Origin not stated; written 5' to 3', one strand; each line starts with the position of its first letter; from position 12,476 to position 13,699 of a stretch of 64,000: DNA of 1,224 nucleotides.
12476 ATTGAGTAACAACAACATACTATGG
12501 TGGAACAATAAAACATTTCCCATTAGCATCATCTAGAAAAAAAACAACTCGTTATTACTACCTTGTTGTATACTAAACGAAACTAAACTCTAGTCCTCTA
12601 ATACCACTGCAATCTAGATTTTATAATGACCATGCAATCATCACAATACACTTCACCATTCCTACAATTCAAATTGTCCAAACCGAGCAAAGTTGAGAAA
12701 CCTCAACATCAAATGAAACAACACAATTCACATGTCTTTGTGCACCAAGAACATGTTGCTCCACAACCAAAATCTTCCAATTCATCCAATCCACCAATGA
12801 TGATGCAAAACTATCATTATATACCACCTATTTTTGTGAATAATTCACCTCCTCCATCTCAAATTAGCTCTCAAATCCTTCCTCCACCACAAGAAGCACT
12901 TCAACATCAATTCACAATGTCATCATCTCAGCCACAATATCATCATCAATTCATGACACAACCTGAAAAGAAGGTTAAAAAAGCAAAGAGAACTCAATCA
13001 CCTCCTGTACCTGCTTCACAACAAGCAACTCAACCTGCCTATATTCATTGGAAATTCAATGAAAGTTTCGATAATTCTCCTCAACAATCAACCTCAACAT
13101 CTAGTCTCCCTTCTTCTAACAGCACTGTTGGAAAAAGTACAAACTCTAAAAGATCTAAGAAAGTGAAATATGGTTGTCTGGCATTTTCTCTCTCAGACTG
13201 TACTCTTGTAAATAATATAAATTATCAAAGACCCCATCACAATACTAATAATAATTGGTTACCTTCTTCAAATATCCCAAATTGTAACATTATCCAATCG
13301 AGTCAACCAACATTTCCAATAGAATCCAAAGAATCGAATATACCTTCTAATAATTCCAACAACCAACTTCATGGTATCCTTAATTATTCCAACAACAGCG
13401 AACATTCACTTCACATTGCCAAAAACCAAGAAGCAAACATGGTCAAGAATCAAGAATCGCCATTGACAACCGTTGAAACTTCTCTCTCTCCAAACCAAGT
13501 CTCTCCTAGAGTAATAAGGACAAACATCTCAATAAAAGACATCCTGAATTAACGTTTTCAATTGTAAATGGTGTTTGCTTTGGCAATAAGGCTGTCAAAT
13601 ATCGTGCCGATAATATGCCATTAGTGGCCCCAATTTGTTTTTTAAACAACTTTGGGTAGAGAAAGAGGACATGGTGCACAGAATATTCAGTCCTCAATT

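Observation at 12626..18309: Three tandem same-strand Q/N-rich genes sharing a KD(I/L)(L/I) terminal motif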

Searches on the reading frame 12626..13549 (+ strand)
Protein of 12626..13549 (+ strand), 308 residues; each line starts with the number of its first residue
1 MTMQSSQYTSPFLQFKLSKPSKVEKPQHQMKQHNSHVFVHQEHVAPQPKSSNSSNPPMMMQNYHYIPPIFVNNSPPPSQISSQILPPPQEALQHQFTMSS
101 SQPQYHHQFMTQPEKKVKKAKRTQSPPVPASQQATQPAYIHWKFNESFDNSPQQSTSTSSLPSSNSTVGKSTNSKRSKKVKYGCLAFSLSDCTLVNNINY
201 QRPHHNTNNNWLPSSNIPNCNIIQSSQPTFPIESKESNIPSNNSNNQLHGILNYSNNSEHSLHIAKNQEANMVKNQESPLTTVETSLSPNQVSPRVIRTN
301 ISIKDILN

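Call 7: list_cluster_members(proteins=[window:12626-13549:+, window:16588-18306:+, window:9206-11068:+, window:14148-15584:+])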
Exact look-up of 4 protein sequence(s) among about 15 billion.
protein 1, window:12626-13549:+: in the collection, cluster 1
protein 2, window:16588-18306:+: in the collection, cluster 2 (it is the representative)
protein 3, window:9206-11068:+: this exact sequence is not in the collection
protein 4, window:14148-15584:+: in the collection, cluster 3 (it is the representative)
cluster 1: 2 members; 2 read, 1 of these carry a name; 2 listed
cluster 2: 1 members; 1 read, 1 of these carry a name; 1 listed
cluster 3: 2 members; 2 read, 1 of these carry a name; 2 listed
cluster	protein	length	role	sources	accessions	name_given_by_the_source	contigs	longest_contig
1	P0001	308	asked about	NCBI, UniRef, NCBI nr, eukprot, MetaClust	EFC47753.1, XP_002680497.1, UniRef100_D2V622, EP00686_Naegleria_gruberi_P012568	predicted protein [Naegleria gruberi] | Predicted protein n=1 Tax=Naegleria gruberi TaxID=5762 RepID=D2V622_NAEGR | uncharacterized protein NAEGRDRAFT_64283 [Naegleria gruberi]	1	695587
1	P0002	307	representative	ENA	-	-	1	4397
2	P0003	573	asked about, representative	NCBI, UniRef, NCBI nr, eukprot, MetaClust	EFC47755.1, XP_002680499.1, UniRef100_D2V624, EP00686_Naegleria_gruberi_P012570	predicted protein [Naegleria gruberi] | Predicted protein n=1 Tax=Naegleria gruberi TaxID=5762 RepID=D2V624_NAEGR | uncharacterized protein NAEGRDRAFT_57252 [Naegleria gruberi]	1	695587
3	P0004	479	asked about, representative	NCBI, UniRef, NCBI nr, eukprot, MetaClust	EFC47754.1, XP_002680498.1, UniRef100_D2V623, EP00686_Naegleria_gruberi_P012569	predicted protein [Naegleria gruberi] | Predicted protein n=1 Tax=Naegleria gruberi TaxID=5762 RepID=D2V623_NAEGR | uncharacterized protein NAEGRDRAFT_46962 [Naegleria gruberi]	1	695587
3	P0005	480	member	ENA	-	-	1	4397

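Call 9: search_protein_families(library=pfam, proteins=[P0001, P0004, P0003], max_evalue=1)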
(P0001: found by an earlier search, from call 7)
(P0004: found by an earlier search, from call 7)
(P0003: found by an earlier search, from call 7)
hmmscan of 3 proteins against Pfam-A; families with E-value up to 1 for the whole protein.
P0001 (308 aa): 0 families

P0004 (479 aa): 0 families

P0003 (573 aa): 5 families
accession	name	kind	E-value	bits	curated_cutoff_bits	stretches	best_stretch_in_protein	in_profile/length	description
PF00249.37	Myb_DNA-binding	-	1.1e-11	45.1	24.4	1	413-459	1-46/46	Myb-like DNA-binding domain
PF13921.12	Myb_DNA-bind_6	-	0.00095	19.7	22.9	1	416-453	1-37/60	Myb-like DNA-binding domain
PF01992.21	vATP-synt_AC39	-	0.11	12.3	29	1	438-524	95-186/339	ATP synthase (C/AC39) subunit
PF23588.3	HTH_CHD1_Hrp3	-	0.12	12.8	27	1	412-440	17-45/83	ATP-dependent helicase CHD1-2/hrp3 HTH domain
PF25826.1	DUF7952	-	0.13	12.9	33.4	1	416-466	1-50/131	Domain of unknown function (DUF7952)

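Call 10: find_homologous_proteins(query=P0004, max_evalue=0.01)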
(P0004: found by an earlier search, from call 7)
Query P0004 (479 aa): 1 proteins with E <= 0.01 among 8000 candidates.
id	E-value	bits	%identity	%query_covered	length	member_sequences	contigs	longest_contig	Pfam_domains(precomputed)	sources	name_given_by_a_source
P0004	0.0e+0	1009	100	100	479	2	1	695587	-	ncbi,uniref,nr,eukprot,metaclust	ncbi:predicted protein [Naegleria gruberi]|uniref:Predicted protein n=1 Tax=Naegleria gruberi TaxID=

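Call 11: find_homologous_proteins(query=P0001, max_evalue=0.01)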
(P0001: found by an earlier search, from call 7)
Query P0001 (308 aa): 1 proteins with E <= 0.01 among 1003 candidates.
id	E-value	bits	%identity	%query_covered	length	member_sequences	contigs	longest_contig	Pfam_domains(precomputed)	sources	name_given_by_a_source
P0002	3.1e-188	642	98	100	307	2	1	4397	-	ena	-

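Call 12: find_homologous_proteins(query=P0003, max_evalue=0.001)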
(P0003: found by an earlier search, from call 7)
Query P0003 (573 aa): 16 proteins with E <= 0.001 among 8000 candidates.
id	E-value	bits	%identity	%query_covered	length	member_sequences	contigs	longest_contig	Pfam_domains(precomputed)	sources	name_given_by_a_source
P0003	0.0e+0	1259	100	100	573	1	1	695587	PF00249.38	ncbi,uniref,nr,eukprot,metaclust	ncbi:predicted protein [Naegleria gruberi]|uniref:Predicted protein n=1 Tax=Naegleria gruberi TaxID=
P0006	3.6e-41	160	78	20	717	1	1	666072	PF00249.38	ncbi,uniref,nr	ncbi:hypothetical protein C9374_004811 [Naegleria lovaniensis]|uniref:Myb domain-containing protein 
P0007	2.7e-39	154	58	30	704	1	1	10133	PF00249.38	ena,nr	nr:unnamed protein product [Naegleria fowleri]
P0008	6.2e-38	149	59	21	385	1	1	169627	PF00249.38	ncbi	ncbi:hypothetical protein ABK040_009398 [Willaertia magna]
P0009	3.6e-30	124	49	23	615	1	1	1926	PF00249.38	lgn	-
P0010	1.1e-22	99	48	20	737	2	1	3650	PF00249.38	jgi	-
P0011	2.3e-22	98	59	14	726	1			PF00249.38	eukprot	eukprot:ANDGO_04121.mRNA.1 Myb-like protein J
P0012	2.6e-22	98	68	12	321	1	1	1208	PF00249.38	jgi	-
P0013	5.8e-22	97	69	12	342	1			PF00249.38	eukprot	eukprot:TRINITY_DN939_c0_g1_i1.p1 TRINITY_DN939_c0_g1~~TRINITY_DN939_c0_g1_i1.p1 ORF type:complete l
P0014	3.1e-21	94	69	12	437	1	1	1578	PF00249.38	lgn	-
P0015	1.0e-20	92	65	12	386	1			PF00249.38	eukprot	eukprot:TRINITY_DN8822_c0_g1_i1.p1 TRINITY_DN8822_c0_g1~~TRINITY_DN8822_c0_g1_i1.p1 ORF type:complet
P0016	7.1e-20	90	59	12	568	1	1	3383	PF00249.38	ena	-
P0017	6.8e-19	86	51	15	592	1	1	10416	PF00249.38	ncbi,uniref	ncbi:hypothetical protein AKO1_015110 [Acrasis kona]|uniref:Uncharacterized protein n=1 Tax=Acrasis 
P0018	5.3e-15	74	42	19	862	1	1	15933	PF00249.38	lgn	-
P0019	9.2e-7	46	46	11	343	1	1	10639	PF00249.38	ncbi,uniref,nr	ncbi:hypothetical protein PIB30_092868 [Stylosanthes scabra]|uniref:Uncharacterized protein n=1 Tax=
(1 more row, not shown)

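Call 13: find_encoding_contigs(protein=P0002, flank=10000, max_places=6)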
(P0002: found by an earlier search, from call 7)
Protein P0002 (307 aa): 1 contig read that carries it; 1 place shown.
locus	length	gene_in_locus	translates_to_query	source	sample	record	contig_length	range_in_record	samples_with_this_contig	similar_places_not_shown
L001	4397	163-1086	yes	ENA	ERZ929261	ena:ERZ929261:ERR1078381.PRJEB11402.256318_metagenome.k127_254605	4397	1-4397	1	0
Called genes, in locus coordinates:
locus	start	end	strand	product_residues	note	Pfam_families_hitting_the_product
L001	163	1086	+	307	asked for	-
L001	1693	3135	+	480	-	-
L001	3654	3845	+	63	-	-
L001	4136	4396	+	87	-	?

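Call 14: find_encoding_contigs(protein=P0006, flank=10000, max_places=3)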
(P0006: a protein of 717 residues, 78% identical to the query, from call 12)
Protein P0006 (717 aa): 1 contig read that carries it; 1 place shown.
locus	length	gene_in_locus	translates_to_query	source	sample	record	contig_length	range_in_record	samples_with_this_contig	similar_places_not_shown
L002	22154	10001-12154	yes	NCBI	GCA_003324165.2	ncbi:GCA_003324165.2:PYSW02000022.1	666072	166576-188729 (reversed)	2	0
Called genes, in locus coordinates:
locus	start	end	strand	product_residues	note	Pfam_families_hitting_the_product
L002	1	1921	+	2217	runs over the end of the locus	PF12799:LRR_4 (faint), PF13855:LRR_8 (faint), PF00612:IQ (faint), PF00560:LRR_1 (faint), PF00615:RGS, PF00621:RhoGEF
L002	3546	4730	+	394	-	-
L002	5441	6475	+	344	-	-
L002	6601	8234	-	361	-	PF00503:G-alpha, PF00009:GTP_EFTU (faint), PF00025:Arf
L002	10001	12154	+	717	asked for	PF00249:Myb_DNA-binding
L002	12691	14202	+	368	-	PF00503:G-alpha, PF00025:Arf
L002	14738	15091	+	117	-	PF00106:adh_short, PF13561:adh_short_C2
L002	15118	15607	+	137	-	PF00106:adh_short (weak)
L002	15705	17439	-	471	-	PF00682:HMGL-like, PF22617:HCS_D2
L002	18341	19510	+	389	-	-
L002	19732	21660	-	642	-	PF16670:PI-PLC-C1, PF26178:Rv2075c_cat (weak), PF16670:PI-PLC-C1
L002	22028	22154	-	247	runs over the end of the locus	-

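Call 15: find_encoding_contigs(protein=P0007, flank=10000, max_places=3)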
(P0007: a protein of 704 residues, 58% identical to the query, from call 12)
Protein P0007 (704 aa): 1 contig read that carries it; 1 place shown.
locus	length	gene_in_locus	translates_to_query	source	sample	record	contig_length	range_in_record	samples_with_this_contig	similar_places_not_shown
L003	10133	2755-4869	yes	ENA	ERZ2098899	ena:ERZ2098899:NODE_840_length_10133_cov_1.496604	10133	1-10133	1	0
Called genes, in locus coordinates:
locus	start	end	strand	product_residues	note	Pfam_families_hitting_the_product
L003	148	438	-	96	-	PF00503:G-alpha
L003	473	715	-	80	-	PF00503:G-alpha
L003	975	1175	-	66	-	-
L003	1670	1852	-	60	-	-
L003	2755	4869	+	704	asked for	PF00249:Myb_DNA-binding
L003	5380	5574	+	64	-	-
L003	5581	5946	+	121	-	PF00503:G-alpha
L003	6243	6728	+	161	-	PF00025:Arf, PF00503:G-alpha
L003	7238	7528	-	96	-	-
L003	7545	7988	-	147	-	PF22617:HCS_D2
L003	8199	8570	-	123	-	PF00682:HMGL-like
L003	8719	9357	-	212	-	PF00682:HMGL-like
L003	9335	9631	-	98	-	-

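Call 16: find_encoding_contigs(protein=P0008, flank=10000, max_places=3)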
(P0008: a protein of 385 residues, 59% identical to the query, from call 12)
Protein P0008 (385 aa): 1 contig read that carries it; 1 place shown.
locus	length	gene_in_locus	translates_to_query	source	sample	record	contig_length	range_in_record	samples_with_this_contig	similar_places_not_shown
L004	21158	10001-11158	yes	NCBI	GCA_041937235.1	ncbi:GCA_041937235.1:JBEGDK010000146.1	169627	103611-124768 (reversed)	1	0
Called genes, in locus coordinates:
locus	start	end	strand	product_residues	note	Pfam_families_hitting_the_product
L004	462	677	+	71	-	-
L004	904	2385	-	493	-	PF03155:Alg6_Alg8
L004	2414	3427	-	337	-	PF05033:Pre-SET, PF00856:SET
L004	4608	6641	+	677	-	PF00503:G-alpha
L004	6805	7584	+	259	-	PF03943:TAP_C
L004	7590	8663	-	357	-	-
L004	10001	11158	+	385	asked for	PF00249:Myb_DNA-binding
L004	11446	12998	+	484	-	PF00450:Peptidase_S10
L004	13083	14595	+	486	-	PF24782:WD40_MABP1-WDR62_2nd (weak), PF25171:Beta-prop_WDR36-Utp21_1st (weak), PF25174:Beta-prop_THOC3, PF23414:Beta-prop_EML_2, PF24807:WD40_CDC20-Fz, PF23381:Beta-prop_IFT122_1st, PF25173:Beta-prop_WDR3_1st, PF25175:Beta-prop_WDR5, +10 more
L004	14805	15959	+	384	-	PF13863:DUF4200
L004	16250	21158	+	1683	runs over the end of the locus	PF01394:Clathrin_propel (faint), PF09268:Clathrin-link (weak), PF13838:Clathrin_H_link, PF00637:Clathrin, PF23953:TPR_COPA_B (faint), PF00637:Clathrin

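Call 46: search_protein_representatives(protein=P0001)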
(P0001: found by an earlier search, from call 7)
Query: 308 residues. Proteins with E-value up to 0.001 (for the whole library): 1; up to 1e-10: 1; up to 1e-30: 1. The best 1 are listed.
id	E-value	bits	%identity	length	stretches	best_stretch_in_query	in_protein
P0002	9.8e-189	642.4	98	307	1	1-308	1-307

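Call 48: find_related_loci(query=A3, collection=metagenome_contigs, flank=6000)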
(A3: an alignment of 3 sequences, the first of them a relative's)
Query A3 (308 aa) in metagenome_contigs; peptide patterns used: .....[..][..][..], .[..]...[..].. (x = any residue, [..] = any of these).
600 stretches matched a pattern, but none encodes a relative of the query by tblastn (E <= 1e-3).

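Call 61: predict_structure(protein=P0001)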
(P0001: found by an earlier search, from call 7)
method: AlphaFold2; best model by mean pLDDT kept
length: 308 residues; sequences in the alignment: 1
mean_pLDDT: 40.0   pTM: 0.17
mean pLDDT of the five models: 40.0, 39.8, 39.0, 37.3, 30.7
residues with pLDDT >= 90: 0; 70-90: 0; 50-70: 41; < 50: 267
segments of 3 or more residues with pLDDT < 50: 1-7, 34-55, 58-60, 62-66, 71-76, 78-85, 91-99, 101-108, 110-112, 121-125, 128-299, 302-306
pLDDT, mean of each block of 10 residues (from residue 1): 48 54 52 47 44 46 47 44 50 43 45 49 49 38 36 38 40 40 32 27 32 30 28 33 29 32 33 33 38 38 45
secondary structure, 60 per line:
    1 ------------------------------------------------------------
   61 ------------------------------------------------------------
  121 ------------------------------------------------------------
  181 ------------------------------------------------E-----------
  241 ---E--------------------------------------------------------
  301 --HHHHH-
elements in order: H303-307

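Call 80: predict_structure(alignment_id=A5)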
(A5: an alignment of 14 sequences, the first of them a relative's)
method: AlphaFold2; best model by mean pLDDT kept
length: 573 residues; sequences in the alignment: 14
mean_pLDDT: 54.0   pTM: 0.40
mean pLDDT of the five models: 54.0, 50.8, 48.7, 45.3, 45.0
residues with pLDDT >= 90: 94; 70-90: 24; 50-70: 62; < 50: 393
segments of 3 or more residues with pLDDT < 50: 12-19, 21-51, 54-56, 58-63, 71-80, 82-86, 89-96, 102-117, 119-166, 168-175, 177-186, 189-239, 241-264, 267-269, 271-286, 290-292, 294-310, 312-331, 333-337, 339-341, 347-374, 376-386, 388-402, 404-406, 533-535, 537-543, 545-566, 568-571
pLDDT, mean of each block of 10 residues (from residue 1): 68 45 43 44 43 47 55 43 47 44 43 42 42 41 38 36 43 45 44 40 41 41 40 45 43 38 45 46 45 44 44 44 41 46 46 42 40 42 45 41 50 86 98 97 96 97 88 94 96 93 95 93 67 48 46 45 44 51
secondary structure, 60 per line:
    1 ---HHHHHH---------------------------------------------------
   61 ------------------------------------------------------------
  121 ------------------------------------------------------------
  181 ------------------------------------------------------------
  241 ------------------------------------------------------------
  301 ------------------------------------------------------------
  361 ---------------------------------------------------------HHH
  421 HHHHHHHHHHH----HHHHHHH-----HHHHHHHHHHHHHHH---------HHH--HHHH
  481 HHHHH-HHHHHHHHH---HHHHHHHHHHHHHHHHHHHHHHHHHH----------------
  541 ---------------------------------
elements in order (helices of 4 or more, strands of 3 or more residues): H4-9 H418-431 H436-442 H448-462 H477-485 H487-495 H499-524

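Call 82: fold_search(model_id=the predicted structure, library=pdb)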
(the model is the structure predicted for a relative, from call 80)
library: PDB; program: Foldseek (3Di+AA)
matches with E <= 10: 124; with E <= 0.001: 0
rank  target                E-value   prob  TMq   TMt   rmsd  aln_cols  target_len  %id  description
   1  6jui                  3.4e-01  0.80  0.09  0.46  14.0       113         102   18  The atypical Myb-like protein Cdc5 contains two distinct nucleic acid-binding surfaces (released 2020-02-19)
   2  7abi_L                3.4e-01  0.57  0.08  0.37  17.6       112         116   21  Human pre-Bact-2 spliceosome (released 2021-02-10)
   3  7b9v_O                4.0e-01  0.63  0.09  0.18  20.6       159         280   13  Yeast C complex spliceosome at 2.8 Angstrom resolution with Prp18/Slu7 bound (released 2021-03-10)
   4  1x41_MODEL_1_A        5.6e-01  0.98  0.08  0.70   9.6        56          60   30  Solution structure of the Myb-like DNA binding domain of human Transcriptional adaptor 2-like, isoform B (released 2005-11-12)
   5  7dco_L                5.6e-01  0.51  0.09  0.11  23.0       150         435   13  Cryo-EM structure of the activated spliceosome (Bact complex) at an atomic resolution of 2.5 angstrom (released 2021-03-17)
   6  8ro2_L                6.6e-01  0.21  0.08  0.08  26.8       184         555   14  Integrative Structure of the human intron lariat Spliceosome (ILS'') (released 2024-09-18)
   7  3jb9_W                6.9e-01  0.38  0.09  0.11  16.9       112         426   23  Cryo-EM structure of the yeast spliceosome at 3.6 angstrom resolution (released 2015-09-23)
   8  5mps_O                7.3e-01  0.60  0.11  0.28  18.2       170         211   14  Structure of a spliceosome remodeled for exon ligation (released 2017-01-18)
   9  7w59_L                7.3e-01  0.25  0.08  0.11  27.4       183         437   14  The cryo-EM structure of human pre-C*-I complex (released 2022-06-22)
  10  9l5r_L                8.6e-01  0.41  0.09  0.08  14.6       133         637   19  Cryo-EM structure of the thermophile spliceosome (state ILS) (released 2025-03-12)
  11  2ckx                  9.1e-01  0.92  0.11  0.61   4.3        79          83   10  Crystal structure of NgTRF1, double-stranded telomeric repeat binding factor from Nicotiana tabacum. (released 2007-05-29)
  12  5mqf_L                9.1e-01  0.35  0.09  0.14  16.0       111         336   21  Cryo-EM structure of a human spliceosome activated for step 2 of splicing (C* complex) (released 2017-03-22)
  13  6id0_L                9.1e-01  0.28  0.09  0.10  26.1       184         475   14  Cryo-EM structure of a human intron lariat spliceosome prior to Prp43 loaded (ILS1 complex) at 2.9 angstrom resolution (released 2019-03-13)
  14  8ox1_M                9.6e-01  0.93  0.09  0.71   6.2        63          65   19  Structure of TRF1core in complex with telomeric nucleosome (released 2023-08-30)
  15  8c6j_O                1.1e+00  0.25  0.09  0.09  25.3       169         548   14  Human spliceosomal PM5 C* complex (released 2023-07-12)
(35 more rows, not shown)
